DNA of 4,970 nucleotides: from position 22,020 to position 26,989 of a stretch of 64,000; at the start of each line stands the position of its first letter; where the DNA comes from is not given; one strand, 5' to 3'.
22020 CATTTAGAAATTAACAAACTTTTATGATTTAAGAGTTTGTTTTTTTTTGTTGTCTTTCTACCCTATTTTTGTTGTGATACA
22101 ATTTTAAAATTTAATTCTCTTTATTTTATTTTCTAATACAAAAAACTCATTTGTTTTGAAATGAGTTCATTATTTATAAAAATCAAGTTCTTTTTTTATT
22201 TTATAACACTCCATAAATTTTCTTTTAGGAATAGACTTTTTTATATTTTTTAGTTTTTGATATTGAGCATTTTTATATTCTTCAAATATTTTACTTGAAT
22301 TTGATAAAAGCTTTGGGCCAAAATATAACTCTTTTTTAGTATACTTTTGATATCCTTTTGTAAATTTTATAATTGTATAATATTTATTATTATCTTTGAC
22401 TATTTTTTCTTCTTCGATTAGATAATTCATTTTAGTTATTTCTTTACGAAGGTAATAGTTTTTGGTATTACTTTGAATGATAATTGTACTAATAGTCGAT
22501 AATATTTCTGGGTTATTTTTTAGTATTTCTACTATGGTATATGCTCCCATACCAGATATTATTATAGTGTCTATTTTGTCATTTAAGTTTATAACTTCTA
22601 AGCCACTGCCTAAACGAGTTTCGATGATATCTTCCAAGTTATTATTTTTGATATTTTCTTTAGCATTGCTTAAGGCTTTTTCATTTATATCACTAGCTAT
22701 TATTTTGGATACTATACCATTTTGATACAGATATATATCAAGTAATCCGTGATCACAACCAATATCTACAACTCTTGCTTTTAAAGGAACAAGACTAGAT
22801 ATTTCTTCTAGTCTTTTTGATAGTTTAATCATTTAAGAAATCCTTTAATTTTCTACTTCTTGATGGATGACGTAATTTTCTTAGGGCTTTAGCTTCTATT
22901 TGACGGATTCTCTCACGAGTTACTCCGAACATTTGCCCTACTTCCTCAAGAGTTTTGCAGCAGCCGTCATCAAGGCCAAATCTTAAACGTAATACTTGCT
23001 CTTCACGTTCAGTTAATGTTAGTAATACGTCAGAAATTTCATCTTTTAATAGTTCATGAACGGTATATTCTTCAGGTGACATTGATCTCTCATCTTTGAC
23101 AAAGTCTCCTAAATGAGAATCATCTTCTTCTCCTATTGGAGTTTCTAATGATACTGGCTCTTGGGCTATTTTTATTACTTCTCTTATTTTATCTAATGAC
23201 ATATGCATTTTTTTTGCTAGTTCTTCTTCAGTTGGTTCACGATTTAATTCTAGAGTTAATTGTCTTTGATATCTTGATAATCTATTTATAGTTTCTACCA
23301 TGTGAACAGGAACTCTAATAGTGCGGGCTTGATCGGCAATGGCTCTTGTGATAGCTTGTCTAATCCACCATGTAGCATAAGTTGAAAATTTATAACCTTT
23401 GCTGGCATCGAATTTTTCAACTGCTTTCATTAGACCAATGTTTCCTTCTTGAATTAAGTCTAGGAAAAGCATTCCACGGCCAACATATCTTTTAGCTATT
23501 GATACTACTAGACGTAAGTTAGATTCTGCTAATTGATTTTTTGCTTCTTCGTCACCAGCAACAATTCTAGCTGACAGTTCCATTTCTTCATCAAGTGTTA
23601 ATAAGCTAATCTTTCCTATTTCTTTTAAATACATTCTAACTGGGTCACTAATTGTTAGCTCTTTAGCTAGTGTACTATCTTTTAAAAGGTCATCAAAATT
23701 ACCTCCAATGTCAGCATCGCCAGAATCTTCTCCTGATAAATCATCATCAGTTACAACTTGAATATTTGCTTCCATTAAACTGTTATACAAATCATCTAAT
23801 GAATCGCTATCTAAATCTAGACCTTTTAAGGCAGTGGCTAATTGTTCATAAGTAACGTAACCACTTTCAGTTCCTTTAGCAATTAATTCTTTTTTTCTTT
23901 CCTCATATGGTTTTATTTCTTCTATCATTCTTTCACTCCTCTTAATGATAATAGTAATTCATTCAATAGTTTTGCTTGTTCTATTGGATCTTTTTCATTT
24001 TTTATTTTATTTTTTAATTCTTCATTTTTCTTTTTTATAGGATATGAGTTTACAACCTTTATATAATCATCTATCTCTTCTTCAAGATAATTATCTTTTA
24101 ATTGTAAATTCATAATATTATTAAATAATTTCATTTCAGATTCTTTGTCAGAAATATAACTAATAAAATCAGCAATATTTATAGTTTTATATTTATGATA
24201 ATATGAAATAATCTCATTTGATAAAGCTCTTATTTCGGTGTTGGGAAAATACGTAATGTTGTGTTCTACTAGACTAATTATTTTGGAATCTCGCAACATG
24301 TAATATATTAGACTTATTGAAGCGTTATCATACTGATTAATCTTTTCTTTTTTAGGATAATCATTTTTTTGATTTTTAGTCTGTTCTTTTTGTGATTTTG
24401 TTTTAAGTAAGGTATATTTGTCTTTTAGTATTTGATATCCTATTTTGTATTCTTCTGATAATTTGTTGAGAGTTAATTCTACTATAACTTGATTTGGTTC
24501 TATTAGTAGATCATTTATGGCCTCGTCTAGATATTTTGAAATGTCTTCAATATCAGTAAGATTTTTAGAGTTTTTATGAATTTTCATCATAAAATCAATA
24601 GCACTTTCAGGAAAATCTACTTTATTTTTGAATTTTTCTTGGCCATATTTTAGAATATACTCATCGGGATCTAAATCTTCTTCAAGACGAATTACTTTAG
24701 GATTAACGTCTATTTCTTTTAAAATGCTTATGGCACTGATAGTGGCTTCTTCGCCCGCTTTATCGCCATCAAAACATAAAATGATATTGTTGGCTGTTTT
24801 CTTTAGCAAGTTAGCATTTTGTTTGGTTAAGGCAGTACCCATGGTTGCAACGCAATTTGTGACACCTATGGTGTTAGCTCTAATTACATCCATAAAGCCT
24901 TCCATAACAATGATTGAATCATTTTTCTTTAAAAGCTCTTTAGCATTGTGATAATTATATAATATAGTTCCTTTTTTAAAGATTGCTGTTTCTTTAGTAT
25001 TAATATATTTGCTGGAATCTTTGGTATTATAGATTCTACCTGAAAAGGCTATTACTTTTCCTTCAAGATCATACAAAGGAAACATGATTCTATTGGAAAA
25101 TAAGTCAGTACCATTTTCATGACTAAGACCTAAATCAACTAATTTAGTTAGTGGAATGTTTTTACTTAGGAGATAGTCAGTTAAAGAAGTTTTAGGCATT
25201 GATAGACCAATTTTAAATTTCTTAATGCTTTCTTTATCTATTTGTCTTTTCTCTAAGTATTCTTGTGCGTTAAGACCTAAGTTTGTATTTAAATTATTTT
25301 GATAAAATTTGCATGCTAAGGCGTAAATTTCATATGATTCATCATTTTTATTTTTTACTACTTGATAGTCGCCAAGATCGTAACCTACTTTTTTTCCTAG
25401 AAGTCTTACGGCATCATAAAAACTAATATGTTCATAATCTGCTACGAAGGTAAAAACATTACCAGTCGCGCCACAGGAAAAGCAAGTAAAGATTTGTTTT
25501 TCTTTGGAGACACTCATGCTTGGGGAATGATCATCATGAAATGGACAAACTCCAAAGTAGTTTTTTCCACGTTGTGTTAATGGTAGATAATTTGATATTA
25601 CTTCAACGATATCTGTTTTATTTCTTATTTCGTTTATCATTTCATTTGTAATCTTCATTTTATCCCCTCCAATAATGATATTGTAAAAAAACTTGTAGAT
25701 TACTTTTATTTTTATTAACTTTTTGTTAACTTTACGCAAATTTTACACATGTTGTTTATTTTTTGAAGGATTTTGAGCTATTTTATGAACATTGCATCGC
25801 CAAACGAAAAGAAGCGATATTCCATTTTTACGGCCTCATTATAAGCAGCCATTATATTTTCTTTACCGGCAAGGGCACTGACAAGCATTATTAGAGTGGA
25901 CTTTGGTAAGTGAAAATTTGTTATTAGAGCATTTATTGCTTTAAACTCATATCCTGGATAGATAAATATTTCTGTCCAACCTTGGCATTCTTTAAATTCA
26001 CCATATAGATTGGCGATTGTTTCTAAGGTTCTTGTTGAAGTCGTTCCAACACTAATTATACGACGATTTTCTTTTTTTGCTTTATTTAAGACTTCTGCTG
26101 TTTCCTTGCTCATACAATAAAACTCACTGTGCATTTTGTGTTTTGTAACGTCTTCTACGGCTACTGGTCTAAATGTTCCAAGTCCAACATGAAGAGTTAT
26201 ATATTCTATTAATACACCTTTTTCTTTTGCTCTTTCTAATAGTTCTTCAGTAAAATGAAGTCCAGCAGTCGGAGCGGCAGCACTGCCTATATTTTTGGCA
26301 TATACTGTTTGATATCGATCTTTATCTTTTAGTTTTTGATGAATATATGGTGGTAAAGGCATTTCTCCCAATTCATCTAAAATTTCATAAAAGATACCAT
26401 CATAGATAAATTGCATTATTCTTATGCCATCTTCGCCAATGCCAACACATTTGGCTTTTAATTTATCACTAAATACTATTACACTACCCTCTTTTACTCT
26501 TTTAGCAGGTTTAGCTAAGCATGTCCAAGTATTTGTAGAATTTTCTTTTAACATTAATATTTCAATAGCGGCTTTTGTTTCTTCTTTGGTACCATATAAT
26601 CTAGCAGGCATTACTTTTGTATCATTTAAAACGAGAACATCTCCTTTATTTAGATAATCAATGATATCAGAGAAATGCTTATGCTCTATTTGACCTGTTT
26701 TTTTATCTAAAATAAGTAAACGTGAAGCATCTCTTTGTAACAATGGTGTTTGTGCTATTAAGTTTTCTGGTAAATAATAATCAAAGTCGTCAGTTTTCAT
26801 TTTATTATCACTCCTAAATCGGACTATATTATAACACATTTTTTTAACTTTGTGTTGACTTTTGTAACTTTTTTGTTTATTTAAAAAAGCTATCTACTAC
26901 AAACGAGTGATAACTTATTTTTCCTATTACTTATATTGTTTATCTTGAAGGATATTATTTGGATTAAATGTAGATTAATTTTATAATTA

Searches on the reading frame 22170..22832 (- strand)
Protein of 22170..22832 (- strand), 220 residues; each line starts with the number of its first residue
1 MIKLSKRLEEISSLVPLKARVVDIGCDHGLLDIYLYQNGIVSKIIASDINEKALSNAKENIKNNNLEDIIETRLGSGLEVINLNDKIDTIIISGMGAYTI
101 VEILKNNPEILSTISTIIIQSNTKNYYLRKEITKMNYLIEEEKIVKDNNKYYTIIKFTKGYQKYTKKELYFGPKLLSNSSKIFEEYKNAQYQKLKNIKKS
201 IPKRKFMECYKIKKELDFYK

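Call 15: search_protein_families(library=pfam, max_evalue=0.001, proteins=[window:22170-22832:-])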
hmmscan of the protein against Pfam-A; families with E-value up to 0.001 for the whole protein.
window:22170-22832:- (220 aa): 9 families
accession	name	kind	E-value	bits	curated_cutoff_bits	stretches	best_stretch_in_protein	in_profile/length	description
PF04816.18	TrmK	-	1.9e-52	178.2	27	1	21-207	1-190/205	tRNA (adenine(22)-N(1))-methyltransferase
PF12847.13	Methyltransf_18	-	4.5e-50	170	27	1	4-155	1-151/151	Methyltransferase domain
PF05175.20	MTS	-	3.7e-09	36.9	23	1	17-152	31-167/170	Methyltransferase small domain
PF13847.12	Methyltransf_31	-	5.5e-08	33.1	27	1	19-161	5-133/145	Methyltransferase domain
PF06325.19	PrmA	-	4.8e-07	30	22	1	8-118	152-257/296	Ribosomal protein L11 methyltransferase (PrmA)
PF02475.24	TRM5-TYW2_MTfase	-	1.8e-06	28.4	28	1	7-95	26-113/164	TRM5/TYW2 methyltransferase domain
PF13649.12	Methyltransf_25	-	7e-06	27.1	27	1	21-95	1-73/97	Methyltransferase domain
PF08241.18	Methyltransf_11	-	7.7e-05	23.7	21.2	1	22-94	1-68/95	Methyltransferase domain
PF13489.12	Methyltransf_23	-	0.0003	21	27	1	6-91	11-86/164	Methyltransferase domain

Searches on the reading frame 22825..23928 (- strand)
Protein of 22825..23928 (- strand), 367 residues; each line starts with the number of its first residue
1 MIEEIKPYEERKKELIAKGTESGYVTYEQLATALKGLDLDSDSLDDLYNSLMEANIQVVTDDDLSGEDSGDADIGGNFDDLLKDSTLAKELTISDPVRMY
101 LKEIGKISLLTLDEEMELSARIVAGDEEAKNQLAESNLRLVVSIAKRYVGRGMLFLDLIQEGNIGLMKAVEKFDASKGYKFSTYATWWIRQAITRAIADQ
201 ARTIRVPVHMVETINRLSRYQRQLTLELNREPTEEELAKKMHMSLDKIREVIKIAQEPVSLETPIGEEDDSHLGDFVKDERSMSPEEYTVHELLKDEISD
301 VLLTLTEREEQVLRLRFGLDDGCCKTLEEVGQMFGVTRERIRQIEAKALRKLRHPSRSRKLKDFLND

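Call 15: search_protein_families(library=pfam, max_evalue=0.001, proteins=[window:22825-23928:-])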
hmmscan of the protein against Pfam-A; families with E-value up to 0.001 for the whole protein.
window:22825-23928:- (367 aa): 5 families
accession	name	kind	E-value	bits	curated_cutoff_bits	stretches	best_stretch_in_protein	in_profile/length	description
PF04539.22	Sigma70_r3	-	9e-28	96.6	25.3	1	212-288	1-77/78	Sigma-70 region 3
PF04542.20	Sigma70_r2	-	2.9e-25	88.3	24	1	133-203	1-71/71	Sigma-70 region 2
PF04545.22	Sigma70_r4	-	1.2e-18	66.8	24.1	1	302-354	2-50/50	Sigma-70, region 4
PF00140.25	Sigma70_r1_2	-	2.8e-14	53.2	22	1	95-128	1-34/34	Sigma-70 factor, region 1.2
PF03979.19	Sigma70_r1_1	-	2.6e-13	50.1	22.5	1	9-66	4-60/81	Sigma-70 factor, region 1.1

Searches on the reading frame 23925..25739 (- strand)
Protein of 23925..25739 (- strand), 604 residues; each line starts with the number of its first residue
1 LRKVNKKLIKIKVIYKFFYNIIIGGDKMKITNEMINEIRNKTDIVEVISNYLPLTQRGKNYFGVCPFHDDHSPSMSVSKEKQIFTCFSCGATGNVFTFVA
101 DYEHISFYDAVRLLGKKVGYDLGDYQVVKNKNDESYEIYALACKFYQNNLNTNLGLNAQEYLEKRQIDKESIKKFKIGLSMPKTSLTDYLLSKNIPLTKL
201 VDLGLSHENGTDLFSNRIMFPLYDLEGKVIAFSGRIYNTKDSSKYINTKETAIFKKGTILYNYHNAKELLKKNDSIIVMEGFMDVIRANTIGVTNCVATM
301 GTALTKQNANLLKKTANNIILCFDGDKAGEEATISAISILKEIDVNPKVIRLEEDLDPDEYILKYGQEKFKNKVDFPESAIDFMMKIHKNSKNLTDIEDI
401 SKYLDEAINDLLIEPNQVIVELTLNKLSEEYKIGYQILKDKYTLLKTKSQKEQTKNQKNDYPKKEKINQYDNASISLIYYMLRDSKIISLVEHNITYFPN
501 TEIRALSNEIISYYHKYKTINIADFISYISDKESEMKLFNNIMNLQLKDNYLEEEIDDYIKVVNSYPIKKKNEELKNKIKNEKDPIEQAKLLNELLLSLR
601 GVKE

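Call 15: search_protein_families(library=pfam, max_evalue=0.001, proteins=[window:23925-25739:-])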
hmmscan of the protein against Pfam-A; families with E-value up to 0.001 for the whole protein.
window:23925-25739:- (604 aa): 6 families
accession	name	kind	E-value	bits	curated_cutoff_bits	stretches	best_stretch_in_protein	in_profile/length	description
PF08275.17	DNAG_N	-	3e-35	121.5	26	1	145-267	1-128/128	DNA primase catalytic core, N-terminal domain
PF01807.25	Zn_ribbon_DnaG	-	8.6e-34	115.7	24.9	1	31-122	2-93/98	CHC2 zinc finger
PF13155.12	Toprim_2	-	7.4e-24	84.4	22.1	1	277-362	1-88/88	Toprim-like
PF13662.12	Toprim_4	-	1.9e-16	60.5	25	1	275-350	2-84/85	Toprim domain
PF01751.28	Toprim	-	4.6e-13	49.6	23.1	1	276-346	2-86/96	Toprim domain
PF13362.12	Toprim_3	-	5.6e-06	27.1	27.2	1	276-367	2-94/95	Toprim domain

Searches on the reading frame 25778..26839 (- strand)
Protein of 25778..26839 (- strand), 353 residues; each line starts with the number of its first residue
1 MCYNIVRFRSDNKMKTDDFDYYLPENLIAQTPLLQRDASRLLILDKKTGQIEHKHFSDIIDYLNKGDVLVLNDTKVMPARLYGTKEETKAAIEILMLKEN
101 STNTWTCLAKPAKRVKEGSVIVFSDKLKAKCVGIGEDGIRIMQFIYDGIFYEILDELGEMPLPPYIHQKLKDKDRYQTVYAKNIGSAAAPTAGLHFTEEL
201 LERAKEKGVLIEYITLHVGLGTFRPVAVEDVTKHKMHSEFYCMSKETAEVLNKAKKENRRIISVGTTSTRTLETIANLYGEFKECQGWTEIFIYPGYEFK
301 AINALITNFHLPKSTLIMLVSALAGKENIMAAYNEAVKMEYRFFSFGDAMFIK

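Call 15: search_protein_families(library=pfam, max_evalue=0.001, proteins=[window:25778-26839:-])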
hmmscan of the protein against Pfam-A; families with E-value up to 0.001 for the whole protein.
window:25778-26839:- (353 aa): 1 family
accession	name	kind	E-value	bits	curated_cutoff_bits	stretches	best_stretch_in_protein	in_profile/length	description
PF02547.20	Queuosine_synth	-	1.8e-143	477.9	25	1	17-352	2-322/322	Queuosine biosynthesis protein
